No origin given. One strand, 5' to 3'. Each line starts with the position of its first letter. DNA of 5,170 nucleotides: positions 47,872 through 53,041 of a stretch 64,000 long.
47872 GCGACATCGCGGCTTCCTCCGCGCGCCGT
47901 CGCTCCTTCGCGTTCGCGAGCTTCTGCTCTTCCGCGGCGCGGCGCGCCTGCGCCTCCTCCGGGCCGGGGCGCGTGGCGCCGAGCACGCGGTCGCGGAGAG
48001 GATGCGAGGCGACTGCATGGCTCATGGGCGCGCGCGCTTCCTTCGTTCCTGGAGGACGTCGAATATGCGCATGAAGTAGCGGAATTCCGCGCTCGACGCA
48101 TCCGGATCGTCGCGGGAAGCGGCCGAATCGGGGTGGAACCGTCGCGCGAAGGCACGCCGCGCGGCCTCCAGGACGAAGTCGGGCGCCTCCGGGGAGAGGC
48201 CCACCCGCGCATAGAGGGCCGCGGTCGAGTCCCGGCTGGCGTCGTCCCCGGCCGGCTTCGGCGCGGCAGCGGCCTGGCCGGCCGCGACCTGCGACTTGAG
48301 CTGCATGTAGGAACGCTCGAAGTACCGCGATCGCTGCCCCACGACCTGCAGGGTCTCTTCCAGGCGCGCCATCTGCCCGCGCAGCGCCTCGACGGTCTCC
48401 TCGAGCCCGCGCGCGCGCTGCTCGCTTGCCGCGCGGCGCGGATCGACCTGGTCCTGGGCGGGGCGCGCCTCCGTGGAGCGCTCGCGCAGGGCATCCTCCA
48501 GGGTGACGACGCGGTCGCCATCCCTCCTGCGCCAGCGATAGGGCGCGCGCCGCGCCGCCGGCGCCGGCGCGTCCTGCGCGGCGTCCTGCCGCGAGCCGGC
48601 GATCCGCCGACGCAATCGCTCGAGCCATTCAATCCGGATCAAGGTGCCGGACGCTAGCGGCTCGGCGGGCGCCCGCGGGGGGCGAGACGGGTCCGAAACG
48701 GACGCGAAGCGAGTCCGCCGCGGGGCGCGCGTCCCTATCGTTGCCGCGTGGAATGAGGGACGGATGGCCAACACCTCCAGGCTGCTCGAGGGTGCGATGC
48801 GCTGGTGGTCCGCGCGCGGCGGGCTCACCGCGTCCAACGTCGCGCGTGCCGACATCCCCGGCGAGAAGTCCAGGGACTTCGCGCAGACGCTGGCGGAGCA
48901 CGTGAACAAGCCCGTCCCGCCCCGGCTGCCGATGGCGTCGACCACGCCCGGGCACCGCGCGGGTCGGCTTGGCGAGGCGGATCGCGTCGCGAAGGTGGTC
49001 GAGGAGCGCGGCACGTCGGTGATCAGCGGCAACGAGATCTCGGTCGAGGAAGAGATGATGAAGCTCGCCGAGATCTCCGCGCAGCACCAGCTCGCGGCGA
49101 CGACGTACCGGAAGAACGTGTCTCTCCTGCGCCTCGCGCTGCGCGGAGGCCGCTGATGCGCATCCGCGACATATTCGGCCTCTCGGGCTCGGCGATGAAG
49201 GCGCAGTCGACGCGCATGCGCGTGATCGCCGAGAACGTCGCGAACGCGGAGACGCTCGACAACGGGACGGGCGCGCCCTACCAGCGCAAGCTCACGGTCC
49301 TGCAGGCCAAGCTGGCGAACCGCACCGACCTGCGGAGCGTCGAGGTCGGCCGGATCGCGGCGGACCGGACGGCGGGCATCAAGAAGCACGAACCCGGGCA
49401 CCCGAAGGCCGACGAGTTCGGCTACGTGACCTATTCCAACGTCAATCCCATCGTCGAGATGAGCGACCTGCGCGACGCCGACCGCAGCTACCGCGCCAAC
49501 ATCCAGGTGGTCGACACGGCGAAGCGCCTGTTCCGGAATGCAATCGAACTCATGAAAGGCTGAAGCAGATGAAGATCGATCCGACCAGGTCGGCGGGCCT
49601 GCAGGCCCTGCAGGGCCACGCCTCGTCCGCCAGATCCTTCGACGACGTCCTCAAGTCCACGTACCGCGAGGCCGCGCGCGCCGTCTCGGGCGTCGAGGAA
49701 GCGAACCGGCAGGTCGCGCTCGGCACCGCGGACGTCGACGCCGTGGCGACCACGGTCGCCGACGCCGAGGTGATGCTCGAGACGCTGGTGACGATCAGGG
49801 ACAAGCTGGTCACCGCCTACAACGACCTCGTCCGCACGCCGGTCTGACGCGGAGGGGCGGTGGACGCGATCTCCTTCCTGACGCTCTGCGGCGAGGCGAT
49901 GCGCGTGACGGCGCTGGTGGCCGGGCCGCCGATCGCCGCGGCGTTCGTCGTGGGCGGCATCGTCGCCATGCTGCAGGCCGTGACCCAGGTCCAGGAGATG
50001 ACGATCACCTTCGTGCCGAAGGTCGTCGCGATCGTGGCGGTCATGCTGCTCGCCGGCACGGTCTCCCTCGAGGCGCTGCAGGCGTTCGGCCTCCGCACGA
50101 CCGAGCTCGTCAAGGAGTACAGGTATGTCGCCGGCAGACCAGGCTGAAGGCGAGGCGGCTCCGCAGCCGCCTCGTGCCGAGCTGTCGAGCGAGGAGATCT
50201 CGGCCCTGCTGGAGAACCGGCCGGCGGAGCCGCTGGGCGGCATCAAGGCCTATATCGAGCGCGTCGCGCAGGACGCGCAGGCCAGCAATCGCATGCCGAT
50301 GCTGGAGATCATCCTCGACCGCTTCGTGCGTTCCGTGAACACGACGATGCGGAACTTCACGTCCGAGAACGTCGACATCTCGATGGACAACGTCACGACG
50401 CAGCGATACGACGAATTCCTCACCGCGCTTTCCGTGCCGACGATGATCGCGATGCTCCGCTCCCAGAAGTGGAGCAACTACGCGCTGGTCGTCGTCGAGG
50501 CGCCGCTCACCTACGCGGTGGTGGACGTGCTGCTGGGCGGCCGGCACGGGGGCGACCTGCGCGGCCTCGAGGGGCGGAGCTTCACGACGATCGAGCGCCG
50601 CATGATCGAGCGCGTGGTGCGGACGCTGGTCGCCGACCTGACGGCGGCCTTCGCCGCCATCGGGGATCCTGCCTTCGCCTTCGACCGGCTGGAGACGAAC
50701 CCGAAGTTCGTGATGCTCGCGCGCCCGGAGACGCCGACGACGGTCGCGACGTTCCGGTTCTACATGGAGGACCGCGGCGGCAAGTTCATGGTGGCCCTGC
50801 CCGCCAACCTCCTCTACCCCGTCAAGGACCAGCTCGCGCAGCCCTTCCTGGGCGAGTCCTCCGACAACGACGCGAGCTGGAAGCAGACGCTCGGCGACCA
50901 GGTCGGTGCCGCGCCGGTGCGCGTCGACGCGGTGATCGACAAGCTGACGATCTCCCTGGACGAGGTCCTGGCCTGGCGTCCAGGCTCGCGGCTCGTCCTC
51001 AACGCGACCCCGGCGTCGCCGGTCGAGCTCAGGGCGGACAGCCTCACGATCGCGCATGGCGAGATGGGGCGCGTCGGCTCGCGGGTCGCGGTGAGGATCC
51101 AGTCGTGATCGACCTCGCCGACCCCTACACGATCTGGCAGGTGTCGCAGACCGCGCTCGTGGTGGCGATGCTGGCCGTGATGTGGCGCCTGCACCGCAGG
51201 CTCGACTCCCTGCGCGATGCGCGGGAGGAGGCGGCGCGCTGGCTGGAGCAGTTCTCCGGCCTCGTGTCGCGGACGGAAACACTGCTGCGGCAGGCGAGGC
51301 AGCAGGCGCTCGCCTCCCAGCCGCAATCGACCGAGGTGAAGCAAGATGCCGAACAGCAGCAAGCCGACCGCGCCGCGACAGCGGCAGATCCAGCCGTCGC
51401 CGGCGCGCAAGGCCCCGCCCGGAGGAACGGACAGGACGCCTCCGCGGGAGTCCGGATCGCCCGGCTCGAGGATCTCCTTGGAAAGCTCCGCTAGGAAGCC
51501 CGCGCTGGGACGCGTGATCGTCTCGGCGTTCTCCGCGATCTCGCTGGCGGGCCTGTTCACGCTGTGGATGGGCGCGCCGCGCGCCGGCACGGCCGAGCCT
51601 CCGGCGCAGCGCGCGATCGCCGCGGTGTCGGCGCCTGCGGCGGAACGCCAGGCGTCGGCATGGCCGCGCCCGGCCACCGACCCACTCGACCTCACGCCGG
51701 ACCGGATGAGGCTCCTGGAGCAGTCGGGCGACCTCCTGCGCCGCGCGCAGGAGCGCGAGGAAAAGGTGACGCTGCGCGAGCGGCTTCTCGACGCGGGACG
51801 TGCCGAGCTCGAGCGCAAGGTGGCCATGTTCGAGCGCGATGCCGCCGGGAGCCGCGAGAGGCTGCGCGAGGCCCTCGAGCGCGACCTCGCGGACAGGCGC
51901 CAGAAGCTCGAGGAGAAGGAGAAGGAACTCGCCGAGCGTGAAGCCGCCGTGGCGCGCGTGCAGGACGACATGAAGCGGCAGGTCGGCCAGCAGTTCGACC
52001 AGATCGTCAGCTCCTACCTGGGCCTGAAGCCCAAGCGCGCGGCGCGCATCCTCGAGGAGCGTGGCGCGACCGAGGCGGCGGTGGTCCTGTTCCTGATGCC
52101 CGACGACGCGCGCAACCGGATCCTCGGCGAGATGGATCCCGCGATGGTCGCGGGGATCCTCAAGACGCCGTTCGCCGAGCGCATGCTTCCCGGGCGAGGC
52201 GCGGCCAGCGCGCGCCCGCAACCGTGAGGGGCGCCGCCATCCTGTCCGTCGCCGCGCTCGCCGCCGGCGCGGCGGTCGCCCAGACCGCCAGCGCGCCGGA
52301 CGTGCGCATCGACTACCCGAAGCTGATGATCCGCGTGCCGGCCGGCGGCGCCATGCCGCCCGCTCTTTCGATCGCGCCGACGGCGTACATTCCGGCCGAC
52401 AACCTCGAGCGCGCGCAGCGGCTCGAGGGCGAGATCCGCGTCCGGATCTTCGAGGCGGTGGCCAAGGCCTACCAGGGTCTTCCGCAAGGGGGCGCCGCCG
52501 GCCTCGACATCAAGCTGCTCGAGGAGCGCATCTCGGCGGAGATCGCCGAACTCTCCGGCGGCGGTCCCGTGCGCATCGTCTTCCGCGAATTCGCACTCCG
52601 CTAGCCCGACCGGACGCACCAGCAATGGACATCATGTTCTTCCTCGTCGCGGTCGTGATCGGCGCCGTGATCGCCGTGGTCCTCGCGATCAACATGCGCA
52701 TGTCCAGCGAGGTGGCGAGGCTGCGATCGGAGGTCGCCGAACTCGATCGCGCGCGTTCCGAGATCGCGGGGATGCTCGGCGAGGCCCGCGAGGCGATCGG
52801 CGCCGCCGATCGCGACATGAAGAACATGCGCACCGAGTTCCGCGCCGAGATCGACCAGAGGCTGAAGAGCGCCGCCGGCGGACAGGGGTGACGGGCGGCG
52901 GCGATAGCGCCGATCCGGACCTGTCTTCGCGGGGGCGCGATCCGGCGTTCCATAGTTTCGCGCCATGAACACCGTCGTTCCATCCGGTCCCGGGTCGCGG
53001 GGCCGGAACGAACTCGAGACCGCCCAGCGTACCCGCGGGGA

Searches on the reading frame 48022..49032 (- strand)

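Call 58: search_protein_families(library=pfam, proteins=[window:48022-49032:-], max_evalue=0.05)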
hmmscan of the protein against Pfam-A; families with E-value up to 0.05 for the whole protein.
window:48022-49032:- (336 aa): 1 family
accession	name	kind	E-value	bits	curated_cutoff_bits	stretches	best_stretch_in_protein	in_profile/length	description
PF00226.36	DnaJ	-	0.0049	17.4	27.8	1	273-334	2-60/63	DnaJ domain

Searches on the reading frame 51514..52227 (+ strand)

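Call 58: search_protein_families(library=pfam, proteins=[window:51514-52227:+], max_evalue=0.05)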
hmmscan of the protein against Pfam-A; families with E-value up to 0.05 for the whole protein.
window:51514-52227:+ (237 aa): 2 families
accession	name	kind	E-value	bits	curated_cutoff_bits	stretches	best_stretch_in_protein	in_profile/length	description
PF03938.19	OmpH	-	0.013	16.1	32.4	1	66-167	9-106/141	Outer membrane protein (OmpH-like)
PF14842.11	FliG_N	-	0.029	15.4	25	0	184-215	4-35/104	FliG N-terminal domain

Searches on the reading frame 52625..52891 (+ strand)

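Call 58: search_protein_families(library=pfam, proteins=[window:52625-52891:+], max_evalue=0.05)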
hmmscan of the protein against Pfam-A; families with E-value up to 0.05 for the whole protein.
window:52625-52891:+ (88 aa): 4 families
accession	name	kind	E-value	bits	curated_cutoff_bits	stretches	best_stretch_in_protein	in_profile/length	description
PF06305.16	LapA_dom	-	0.00054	20.3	28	1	6-42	23-61/64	Lipopolysaccharide assembly protein A domain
PF12325.13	TMF_TATA_bd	-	0.0014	19.1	29.1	1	25-78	61-114/115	TATA element modulatory factor 1 TATA binding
PF08614.16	ATG16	-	0.0071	17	33.7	1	26-73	79-126/200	Autophagy protein 16 (ATG16)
PF06009.19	Laminin_II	-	0.037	14.5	33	1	17-73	13-69/138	Laminin Domain II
